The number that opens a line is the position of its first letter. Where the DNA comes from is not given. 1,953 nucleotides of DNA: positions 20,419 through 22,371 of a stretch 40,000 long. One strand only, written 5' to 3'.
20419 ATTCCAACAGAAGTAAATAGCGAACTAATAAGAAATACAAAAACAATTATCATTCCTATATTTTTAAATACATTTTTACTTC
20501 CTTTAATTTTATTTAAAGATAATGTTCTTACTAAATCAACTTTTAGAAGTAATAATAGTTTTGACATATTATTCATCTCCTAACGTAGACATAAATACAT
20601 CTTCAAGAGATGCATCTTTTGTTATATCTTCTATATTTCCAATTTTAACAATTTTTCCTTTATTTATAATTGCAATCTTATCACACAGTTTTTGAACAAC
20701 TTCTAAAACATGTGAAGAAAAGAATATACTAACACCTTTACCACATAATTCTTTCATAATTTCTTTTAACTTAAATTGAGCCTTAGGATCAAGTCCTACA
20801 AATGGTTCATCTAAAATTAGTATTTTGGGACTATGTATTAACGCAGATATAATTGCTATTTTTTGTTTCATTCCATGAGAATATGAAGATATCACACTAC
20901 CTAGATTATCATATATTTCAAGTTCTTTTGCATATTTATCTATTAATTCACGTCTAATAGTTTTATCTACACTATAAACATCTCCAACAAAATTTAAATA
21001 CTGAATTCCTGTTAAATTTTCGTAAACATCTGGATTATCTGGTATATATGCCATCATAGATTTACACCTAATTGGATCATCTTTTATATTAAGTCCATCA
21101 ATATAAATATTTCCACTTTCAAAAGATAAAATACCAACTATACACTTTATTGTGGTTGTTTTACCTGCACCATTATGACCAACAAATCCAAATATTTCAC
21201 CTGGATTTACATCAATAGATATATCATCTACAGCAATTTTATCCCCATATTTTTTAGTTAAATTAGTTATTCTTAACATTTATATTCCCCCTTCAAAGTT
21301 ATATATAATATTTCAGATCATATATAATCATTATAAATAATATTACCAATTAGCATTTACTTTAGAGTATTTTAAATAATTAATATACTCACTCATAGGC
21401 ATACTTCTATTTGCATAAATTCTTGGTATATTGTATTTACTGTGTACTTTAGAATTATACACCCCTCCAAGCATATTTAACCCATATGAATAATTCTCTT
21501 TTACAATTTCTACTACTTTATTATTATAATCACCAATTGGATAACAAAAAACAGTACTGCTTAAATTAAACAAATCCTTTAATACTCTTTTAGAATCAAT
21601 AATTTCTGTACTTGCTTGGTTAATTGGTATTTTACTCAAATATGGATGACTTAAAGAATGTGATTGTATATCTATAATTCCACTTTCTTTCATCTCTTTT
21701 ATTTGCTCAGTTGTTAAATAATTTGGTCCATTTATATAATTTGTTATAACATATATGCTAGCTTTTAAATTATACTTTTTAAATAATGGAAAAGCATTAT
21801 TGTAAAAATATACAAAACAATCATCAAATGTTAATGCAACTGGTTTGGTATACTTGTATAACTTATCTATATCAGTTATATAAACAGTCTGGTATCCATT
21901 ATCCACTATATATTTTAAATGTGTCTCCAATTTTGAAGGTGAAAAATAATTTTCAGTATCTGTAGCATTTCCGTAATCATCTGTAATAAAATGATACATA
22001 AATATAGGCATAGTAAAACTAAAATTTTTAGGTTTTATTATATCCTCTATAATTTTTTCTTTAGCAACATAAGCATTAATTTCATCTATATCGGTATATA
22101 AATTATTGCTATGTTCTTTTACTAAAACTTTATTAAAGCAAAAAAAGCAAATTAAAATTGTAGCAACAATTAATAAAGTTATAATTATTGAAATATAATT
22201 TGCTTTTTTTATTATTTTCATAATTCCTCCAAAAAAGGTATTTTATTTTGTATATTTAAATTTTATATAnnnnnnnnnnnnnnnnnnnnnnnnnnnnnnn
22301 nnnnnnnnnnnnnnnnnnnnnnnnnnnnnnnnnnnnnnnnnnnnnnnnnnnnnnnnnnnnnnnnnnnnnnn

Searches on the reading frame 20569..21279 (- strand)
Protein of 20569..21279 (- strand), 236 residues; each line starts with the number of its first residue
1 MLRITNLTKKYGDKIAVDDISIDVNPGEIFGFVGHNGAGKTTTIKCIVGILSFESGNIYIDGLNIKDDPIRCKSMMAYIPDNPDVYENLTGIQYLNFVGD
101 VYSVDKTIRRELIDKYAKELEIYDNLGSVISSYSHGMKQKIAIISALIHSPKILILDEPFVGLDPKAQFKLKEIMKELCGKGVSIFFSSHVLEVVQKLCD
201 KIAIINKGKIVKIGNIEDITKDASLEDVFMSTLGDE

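Call 15: search_protein_families(library=pfam, proteins=[window:20569-21279:-], max_evalue=0.001)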
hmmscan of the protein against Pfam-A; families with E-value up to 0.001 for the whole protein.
window:20569-21279:- (236 aa): 3 families
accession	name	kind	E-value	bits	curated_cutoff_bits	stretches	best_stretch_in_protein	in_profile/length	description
PF00005.33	ABC_tran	-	1.2e-26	94.4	25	1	18-160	2-136/137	ABC transporter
PF13304.12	AAA_21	-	1.1e-15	58.9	27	1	129-190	234-298/304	AAA domain, putative AbiEii toxin, Type IV TA system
PF13476.12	AAA_23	-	8.5e-07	30.2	27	1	18-176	11-154/201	AAA domain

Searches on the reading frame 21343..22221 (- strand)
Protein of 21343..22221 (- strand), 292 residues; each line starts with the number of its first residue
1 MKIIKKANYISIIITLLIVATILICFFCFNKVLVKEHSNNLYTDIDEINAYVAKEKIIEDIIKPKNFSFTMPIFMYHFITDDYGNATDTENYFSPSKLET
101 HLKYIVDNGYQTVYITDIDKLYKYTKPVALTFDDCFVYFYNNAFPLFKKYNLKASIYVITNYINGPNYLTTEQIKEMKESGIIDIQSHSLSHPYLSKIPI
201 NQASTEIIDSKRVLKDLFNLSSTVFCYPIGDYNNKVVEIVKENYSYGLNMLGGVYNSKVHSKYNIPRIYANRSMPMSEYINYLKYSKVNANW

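Call 16: search_protein_families(library=pfam, proteins=[window:21343-22221:-], max_evalue=0.001)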
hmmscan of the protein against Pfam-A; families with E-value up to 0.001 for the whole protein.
window:21343-22221:- (292 aa): 2 families
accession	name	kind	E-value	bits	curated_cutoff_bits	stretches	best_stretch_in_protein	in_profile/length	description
PF01522.26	Polysacc_deac_1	-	4.4e-26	91.7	23.1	1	125-242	6-118/124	Polysaccharide deacetylase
PF03065.20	Glyco_hydro_57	-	1.5e-05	24.9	21.2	1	90-243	28-164/291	Glycosyl hydrolase family 57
